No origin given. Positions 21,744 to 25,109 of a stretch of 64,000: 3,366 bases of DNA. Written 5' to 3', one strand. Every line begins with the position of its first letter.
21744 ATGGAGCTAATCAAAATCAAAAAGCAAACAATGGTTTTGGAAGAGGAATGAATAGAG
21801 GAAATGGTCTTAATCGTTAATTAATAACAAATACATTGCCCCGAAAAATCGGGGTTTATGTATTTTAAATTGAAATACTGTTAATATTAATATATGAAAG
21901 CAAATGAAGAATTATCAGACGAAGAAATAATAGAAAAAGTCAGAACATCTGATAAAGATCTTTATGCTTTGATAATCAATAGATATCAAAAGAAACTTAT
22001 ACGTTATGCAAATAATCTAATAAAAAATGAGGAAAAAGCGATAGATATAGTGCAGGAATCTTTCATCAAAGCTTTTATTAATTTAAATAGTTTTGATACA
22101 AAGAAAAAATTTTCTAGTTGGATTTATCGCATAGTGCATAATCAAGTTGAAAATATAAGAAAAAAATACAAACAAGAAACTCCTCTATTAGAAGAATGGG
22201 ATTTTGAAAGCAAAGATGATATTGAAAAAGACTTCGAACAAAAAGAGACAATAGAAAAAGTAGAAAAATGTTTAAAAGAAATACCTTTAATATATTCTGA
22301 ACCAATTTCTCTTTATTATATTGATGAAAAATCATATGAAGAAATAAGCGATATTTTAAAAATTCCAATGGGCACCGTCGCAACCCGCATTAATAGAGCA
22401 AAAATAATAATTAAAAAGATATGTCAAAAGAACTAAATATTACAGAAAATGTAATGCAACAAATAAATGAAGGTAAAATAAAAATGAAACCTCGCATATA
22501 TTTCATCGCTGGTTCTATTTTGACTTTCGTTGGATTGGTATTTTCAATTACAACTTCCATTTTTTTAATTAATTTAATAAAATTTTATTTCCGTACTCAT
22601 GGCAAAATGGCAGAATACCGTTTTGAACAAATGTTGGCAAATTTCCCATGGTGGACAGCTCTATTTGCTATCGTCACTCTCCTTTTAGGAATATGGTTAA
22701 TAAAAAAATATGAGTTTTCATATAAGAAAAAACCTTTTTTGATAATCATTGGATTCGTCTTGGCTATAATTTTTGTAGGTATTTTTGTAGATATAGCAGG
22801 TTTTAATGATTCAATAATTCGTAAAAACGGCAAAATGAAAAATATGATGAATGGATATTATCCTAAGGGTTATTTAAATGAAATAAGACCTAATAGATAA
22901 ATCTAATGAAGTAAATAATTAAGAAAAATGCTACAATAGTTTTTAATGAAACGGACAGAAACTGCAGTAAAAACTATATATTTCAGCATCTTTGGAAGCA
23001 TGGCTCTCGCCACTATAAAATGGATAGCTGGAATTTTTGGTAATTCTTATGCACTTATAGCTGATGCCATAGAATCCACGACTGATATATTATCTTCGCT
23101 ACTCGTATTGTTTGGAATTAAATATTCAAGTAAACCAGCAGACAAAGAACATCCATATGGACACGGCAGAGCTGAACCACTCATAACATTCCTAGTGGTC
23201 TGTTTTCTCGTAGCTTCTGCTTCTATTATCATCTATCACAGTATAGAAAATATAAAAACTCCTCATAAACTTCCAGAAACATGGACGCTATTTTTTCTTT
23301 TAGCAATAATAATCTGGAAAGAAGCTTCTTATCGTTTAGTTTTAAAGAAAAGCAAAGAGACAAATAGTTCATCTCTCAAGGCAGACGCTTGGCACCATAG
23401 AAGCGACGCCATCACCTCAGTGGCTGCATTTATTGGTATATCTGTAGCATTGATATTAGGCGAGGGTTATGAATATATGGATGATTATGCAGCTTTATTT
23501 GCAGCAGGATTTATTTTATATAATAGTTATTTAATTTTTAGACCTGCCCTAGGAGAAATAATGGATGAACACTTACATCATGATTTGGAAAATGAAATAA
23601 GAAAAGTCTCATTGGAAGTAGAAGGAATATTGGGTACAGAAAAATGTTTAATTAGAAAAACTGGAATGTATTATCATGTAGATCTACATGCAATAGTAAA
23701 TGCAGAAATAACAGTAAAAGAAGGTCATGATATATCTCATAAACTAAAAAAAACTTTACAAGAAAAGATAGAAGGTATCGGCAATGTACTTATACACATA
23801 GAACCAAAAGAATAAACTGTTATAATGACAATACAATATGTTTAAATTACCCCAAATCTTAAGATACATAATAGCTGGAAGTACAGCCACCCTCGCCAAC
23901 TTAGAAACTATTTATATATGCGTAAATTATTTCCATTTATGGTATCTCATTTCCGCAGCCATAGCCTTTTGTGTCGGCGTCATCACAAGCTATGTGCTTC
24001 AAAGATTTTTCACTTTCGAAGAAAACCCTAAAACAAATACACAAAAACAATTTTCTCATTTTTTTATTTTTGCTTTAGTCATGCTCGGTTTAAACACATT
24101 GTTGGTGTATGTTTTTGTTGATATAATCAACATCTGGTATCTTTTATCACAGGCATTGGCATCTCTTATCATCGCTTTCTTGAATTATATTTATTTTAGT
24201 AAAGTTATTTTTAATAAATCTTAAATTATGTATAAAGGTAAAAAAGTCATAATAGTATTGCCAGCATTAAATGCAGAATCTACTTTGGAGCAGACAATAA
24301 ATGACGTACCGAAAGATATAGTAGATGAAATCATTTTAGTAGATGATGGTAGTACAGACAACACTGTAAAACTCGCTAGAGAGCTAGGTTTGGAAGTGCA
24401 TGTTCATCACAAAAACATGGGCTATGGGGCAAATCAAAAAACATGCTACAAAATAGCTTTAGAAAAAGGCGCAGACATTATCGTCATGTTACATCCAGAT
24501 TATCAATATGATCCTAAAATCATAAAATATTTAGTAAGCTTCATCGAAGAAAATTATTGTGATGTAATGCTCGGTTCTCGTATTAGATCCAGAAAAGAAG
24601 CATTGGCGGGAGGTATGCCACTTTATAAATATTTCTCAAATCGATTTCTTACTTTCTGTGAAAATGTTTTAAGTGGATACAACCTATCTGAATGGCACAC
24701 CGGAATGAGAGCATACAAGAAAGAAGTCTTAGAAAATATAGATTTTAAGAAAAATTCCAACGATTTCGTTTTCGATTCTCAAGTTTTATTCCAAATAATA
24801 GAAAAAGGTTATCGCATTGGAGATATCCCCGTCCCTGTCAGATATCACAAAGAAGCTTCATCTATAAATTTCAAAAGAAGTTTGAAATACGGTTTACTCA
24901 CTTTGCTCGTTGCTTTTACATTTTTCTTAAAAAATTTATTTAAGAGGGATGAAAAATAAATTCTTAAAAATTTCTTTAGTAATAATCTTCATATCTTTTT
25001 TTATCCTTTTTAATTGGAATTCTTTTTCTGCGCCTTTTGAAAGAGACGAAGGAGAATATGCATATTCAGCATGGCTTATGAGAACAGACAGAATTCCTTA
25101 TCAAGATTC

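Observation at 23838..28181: Three-component lipid-linked glycosylation module (GtrA + GT2 + two GT-C enzymes, one with TPRs) upstream of the surface locus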

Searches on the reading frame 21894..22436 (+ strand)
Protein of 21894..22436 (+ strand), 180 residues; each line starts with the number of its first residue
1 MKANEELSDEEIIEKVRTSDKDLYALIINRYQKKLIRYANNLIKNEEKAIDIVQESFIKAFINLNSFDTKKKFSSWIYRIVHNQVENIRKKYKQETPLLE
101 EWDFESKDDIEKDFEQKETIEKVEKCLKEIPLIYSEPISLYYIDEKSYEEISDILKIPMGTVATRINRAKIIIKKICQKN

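Call 63: search_protein_families(library=pfam, proteins=[window:21894-22436:+], max_evalue=0.0001)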
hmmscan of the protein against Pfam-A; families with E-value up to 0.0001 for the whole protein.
window:21894-22436:+ (180 aa): 3 families
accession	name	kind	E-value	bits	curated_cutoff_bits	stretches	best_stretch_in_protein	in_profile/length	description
PF04542.20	Sigma70_r2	-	6.2e-14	52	24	1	28-87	2-63/71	Sigma-70 region 2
PF08281.18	Sigma70_r4_2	-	6.6e-11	42.1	25.7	1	121-170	2-51/54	Sigma-70, region 4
PF04545.22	Sigma70_r4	-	5.6e-05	23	24.1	0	136-169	11-44/50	Sigma-70, region 4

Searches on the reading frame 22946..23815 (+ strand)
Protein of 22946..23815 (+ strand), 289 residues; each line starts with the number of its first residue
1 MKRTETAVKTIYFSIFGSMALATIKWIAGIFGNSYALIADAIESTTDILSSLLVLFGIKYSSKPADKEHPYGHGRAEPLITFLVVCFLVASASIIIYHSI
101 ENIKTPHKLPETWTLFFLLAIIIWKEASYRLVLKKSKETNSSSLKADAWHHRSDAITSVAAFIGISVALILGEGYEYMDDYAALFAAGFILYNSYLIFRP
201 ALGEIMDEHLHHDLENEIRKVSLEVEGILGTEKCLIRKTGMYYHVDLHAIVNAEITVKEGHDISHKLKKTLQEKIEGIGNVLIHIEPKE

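Call 4: search_protein_families(library=pfam, proteins=[window:22946-23815:+], max_evalue=0.01)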
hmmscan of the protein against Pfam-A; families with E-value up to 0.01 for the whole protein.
window:22946-23815:+ (289 aa): 3 families
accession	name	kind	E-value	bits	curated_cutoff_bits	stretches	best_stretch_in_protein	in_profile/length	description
PF01545.26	Cation_efflux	-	4.1e-47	161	26.6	1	13-206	3-198/198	Cation efflux family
PF16916.11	ZT_dimer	-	1.9e-19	69.9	26.7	1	211-287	2-77/78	Dimerisation domain of Zinc Transporter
PF13687.11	DUF4153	-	0.003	17.2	27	1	55-165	70-186/373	Domain of unknown function (DUF4153)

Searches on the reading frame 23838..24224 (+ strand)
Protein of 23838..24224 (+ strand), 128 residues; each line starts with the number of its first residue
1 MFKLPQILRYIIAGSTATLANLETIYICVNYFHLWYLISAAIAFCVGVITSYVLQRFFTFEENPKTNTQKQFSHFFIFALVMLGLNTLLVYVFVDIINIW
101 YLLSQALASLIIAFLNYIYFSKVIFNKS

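Call 4: search_protein_families(library=pfam, proteins=[window:23838-24224:+], max_evalue=0.01)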
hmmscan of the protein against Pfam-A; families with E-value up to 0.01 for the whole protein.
window:23838-24224:+ (128 aa): 1 family
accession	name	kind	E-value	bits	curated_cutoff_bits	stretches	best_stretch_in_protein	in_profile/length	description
PF04138.20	GtrA_DPMS_TM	-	1.7e-23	83.5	26.1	1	9-125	1-117/117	GtrA/DPMS, transmembrane domain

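Call 9: search_protein_families(library=ncbifam, proteins=[window:23838-24224:+], max_evalue=0.01)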
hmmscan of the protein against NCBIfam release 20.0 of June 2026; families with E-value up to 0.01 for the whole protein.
window:23838-24224:+ (128 aa): 1 family
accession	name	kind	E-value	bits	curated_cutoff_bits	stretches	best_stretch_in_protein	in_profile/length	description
NF037976.1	gtrA_1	subfamily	0.00014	21.9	50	1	8-97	3-91/126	GtrA family protein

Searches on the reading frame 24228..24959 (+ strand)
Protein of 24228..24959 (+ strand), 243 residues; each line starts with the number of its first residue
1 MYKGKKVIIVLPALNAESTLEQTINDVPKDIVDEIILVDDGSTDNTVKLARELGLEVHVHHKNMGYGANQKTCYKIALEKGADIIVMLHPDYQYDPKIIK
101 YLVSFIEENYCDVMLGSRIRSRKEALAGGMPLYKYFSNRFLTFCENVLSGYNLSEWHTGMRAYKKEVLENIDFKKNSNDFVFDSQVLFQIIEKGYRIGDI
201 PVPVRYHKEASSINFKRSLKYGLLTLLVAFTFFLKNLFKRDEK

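Call 4: search_protein_families(library=pfam, proteins=[window:24228-24959:+], max_evalue=0.01)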
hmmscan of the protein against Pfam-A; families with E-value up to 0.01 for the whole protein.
window:24228-24959:+ (243 aa): 2 families
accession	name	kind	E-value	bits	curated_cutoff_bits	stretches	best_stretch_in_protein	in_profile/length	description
PF00535.33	Glycos_transf_2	-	8.8e-22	78.2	23.3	1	9-171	2-167/168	Glycosyl transferase family 2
PF05204.19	Hom_end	-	0.00078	20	21.1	1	43-81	46-87/110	Homing endonuclease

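Call 9: search_protein_families(library=ncbifam, proteins=[window:24228-24959:+], max_evalue=0.01)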
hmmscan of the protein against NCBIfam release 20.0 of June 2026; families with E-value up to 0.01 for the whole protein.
window:24228-24959:+ (243 aa): 18 families
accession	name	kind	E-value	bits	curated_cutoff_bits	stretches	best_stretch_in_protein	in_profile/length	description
NF058614.1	PPMAGASynPpgS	equivalog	4.7e-23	81.8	370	1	7-210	2-202/226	polyprenyl-phospho-N-acetylgalactosaminyl synthase PpgS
TIGR04182.1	glyco_TIGR04182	equivalog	5.2e-19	68.7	325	1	6-212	1-198/293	S-layer glycoprotein N-glycosyltransferase AglJ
NF041391.1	DPhHxTase_Halo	equivalog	2.5e-18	65.8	375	1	16-205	6-184/213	dolichyl-phosphate hexose transferase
TIGR04283.1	glyco_like_mftF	equivalog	7.8e-11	42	182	1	9-115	3-107/221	TIGR04283 family arsenosugar biosynthesis glycosyltransferase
NF010496.0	PRK13915.1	equivalog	1.4e-10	40.7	262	1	3-64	29-95/307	glucosyl-3-phosphoglycerate synthase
NF047588.1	GlcsyltransPgfSStrep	equivalog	2.7e-10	40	500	1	6-226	2-218/308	glycosyltransferase PgfS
NF007986.1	PRK10714.1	equivalog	1e-07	31.3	529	1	5-171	6-172/316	undecaprenyl-phosphate 4-deoxy-4-formamido-L-arabinose transferase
TIGR03937.1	PgaC_IcaA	equivalog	2.4e-07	30.1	422.3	1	5-125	45-171/407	poly-beta-1,6-N-acetyl-D-glucosamine synthase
NF007482.0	PRK10073.1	equivalog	1e-06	28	423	1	5-115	6-119/334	glycosyltransferase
NF047683.1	TeichurnBiosyTuaG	equivalog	4.2e-06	26.6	400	1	5-111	6-116/252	teichuronic acid biosynthesis protein TuaG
NF041875.1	EPS_EpsD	equivalog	6.4e-06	25.8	370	1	9-141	3-136/325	exopolysaccharide biosynthesis glycosyltransferase EpsD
TIGR01556.1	rhamnosyltran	subfamily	0.0002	20.6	200.55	1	19-122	9-115/281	rhamnosyltransferase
NF041865.1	EpsU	equivalog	0.00076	18.6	700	1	5-107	39-148/394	exopolysaccharide biosynthesis GT2 family glycosyltransferase EpsU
TIGR03469.1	HpnB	hypoth_equivalog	0.0015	17.6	379.25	1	6-60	45-102/386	hopene-associated glycosyltransferase HpnB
NF050050.1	ProtGlycPglI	equivalog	0.0017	17.8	500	1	6-119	3-121/306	GalNAc(5)-diNAcBac-PP-undecaprenol beta-1,3-glucosyltransferase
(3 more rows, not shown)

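Call 10: search_solved_structures(query=window:24228-24959:+, max_evalue=0.001, show_alignments=1)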
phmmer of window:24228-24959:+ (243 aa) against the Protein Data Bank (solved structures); distinct sequences matched with E-value up to 0.001: 12.
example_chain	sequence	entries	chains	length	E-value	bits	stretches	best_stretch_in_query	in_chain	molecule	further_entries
5mlz_A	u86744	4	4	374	1.1e-08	38.4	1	3-203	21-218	Dolichol monophosphate mannose synthase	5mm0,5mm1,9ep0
4y6n_A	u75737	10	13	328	1.5e-05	28.1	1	4-55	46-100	Glucosyl-3-phosphoglycerate synthase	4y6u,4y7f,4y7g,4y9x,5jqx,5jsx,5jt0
3e25_A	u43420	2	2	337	1.6e-05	28.1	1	4-55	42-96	Putative uncharacterized protein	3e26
4ddz_A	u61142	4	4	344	1.6e-05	28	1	4-55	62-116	GLUCOSYL-3-PHOSPHOGLYCERATE SYNTHASE (GpgS) | Glucosyl-3-phosphoglycerate synthase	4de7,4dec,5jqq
9bhc_C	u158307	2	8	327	2.7e-05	27.3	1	5-190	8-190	Undecaprenyl-phosphate 4-deoxy-4-formamido-L-arabinose transferase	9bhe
9hwj_A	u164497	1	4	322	3.3e-05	27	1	4-171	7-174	Undecaprenyl-phosphate 4-deoxy-4-formamido-L-arabinose transferase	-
8vxh_A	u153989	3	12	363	3.5e-05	26.9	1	5-180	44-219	Undecaprenyl-phosphate 4-deoxy-4-formamido-L-arabinose transferase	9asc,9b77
7p5l_A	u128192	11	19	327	9.5e-05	25.5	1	4-91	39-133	Glucosyl-3-phosphoglycerate synthase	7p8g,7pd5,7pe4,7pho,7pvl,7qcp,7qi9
7pdo_A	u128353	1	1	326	0.0001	25.4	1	4-91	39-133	Glucosyl-3-phosphoglycerate synthase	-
5tze_C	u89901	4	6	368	0.00029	23.9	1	7-115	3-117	Glycosyl transferase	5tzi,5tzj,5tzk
3ckj_A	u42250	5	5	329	0.00074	22.6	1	4-57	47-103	Putative uncharacterized protein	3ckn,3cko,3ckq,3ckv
22ao_A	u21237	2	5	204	0.00096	22.2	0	15-109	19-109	GmaR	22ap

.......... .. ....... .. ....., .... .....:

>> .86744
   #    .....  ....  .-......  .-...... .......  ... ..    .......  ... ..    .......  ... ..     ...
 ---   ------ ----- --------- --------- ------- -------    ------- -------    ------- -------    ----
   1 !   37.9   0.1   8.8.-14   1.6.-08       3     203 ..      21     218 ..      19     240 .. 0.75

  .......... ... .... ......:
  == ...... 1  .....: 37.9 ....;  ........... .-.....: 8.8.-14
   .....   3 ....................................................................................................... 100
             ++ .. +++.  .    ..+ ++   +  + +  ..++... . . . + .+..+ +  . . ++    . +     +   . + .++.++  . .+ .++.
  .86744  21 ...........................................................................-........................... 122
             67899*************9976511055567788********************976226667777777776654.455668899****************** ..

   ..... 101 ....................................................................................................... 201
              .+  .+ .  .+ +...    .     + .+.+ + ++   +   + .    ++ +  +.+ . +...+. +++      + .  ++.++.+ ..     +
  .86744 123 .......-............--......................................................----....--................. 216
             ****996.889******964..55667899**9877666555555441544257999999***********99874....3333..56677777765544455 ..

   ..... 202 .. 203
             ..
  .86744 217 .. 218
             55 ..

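Call 70: find_homologous_proteins(query=window:24228-24959:+, max_evalue=1e-10)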
Query window:24228-24959:+ (243 aa): 8000 proteins with E <= 1e-10 among 8000 candidates; the best 120 are listed.
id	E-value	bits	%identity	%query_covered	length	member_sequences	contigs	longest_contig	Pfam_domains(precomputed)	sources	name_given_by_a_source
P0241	2.1e-151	520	95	100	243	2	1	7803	PF00535.33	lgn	-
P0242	5.4e-127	440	84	96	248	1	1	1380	PF00535.33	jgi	-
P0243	1.2e-125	436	79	96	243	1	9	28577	PF00535.33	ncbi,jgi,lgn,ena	-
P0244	1.4e-125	436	79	96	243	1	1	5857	PF00535.33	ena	-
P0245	3.7e-125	434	78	99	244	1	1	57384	PF13641.13,PF00535.33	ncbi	-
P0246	1.0e-124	433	77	100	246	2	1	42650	PF13641.13,PF00535.33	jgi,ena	-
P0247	1.3e-123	429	80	97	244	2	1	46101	PF00535.33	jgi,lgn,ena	-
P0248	1.4e-123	429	78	98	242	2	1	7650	PF00535.33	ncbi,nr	ncbi:MAG: glycosyltransferase family 2 protein [Candidatus Uhrbacteria bacterium]|nr:glycosyltransfe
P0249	3.2e-123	428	78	99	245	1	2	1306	PF00535.33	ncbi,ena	-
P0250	8.6e-123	427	77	99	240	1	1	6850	PF00535.33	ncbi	-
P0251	1.1e-122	426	77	97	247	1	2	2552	PF00535.33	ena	-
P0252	1.8e-122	426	77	98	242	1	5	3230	PF00535.33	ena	-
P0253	1.9e-122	425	78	98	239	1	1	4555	PF00535.33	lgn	-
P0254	2.0e-122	425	76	99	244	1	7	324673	PF00535.33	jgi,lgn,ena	-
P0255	2.2e-122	425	79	97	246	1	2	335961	PF00535.33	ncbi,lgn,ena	-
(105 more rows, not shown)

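Call 80: search_solved_structures(query=A3, max_evalue=0.001, show_alignments=2)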
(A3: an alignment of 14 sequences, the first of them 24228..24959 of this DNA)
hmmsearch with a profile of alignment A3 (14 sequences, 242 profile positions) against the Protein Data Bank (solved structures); distinct sequences matched with E-value up to 0.001: 24.
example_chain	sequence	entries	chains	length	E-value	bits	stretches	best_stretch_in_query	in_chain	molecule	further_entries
5mlz_A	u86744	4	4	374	9.2e-14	54.7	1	3-174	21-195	Dolichol monophosphate mannose synthase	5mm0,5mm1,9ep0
2z87_A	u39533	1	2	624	8.5e-09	38.5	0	7-75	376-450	Chondroitin synthase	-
2z86_A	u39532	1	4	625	8.5e-09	38.5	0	7-75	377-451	Chondroitin synthase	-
9bhc_C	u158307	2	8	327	2e-08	37.2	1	5-176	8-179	Undecaprenyl-phosphate 4-deoxy-4-formamido-L-arabinose transferase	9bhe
9hwj_A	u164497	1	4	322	2.2e-08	37.1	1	5-181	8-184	Undecaprenyl-phosphate 4-deoxy-4-formamido-L-arabinose transferase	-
8vxh_A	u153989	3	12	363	2.7e-08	36.8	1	5-176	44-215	Undecaprenyl-phosphate 4-deoxy-4-formamido-L-arabinose transferase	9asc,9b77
5tze_C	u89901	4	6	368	7.6e-08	35.3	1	6-116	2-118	Glycosyl transferase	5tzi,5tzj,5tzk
5tz8_A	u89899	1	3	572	1e-07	34.9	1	6-116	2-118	Glycosyl transferase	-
3bcv_A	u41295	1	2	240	3.3e-06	30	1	5-151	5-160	Putative glycosyltransferase protein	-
6h1j_A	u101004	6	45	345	6.7e-06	29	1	4-116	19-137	Probable ss-1,3-N-acetylglucosaminyltransferase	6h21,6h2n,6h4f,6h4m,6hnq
9omh_A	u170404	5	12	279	1.1e-05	28.2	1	6-61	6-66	Glycosyltransferase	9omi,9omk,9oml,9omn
9omm_A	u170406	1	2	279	1.2e-05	28.2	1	6-61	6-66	Glycosyltransferase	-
9omj_A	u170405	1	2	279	1.3e-05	28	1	6-61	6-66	Glycosyltransferase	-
5ekp_C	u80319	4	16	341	2.7e-05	27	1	6-122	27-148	Uncharacterized glycosyltransferase sll0501 | Glycosyltransferase sll0501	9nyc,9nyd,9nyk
5eke_A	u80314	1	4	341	2.7e-05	27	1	6-122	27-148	Uncharacterized glycosyltransferase sll0501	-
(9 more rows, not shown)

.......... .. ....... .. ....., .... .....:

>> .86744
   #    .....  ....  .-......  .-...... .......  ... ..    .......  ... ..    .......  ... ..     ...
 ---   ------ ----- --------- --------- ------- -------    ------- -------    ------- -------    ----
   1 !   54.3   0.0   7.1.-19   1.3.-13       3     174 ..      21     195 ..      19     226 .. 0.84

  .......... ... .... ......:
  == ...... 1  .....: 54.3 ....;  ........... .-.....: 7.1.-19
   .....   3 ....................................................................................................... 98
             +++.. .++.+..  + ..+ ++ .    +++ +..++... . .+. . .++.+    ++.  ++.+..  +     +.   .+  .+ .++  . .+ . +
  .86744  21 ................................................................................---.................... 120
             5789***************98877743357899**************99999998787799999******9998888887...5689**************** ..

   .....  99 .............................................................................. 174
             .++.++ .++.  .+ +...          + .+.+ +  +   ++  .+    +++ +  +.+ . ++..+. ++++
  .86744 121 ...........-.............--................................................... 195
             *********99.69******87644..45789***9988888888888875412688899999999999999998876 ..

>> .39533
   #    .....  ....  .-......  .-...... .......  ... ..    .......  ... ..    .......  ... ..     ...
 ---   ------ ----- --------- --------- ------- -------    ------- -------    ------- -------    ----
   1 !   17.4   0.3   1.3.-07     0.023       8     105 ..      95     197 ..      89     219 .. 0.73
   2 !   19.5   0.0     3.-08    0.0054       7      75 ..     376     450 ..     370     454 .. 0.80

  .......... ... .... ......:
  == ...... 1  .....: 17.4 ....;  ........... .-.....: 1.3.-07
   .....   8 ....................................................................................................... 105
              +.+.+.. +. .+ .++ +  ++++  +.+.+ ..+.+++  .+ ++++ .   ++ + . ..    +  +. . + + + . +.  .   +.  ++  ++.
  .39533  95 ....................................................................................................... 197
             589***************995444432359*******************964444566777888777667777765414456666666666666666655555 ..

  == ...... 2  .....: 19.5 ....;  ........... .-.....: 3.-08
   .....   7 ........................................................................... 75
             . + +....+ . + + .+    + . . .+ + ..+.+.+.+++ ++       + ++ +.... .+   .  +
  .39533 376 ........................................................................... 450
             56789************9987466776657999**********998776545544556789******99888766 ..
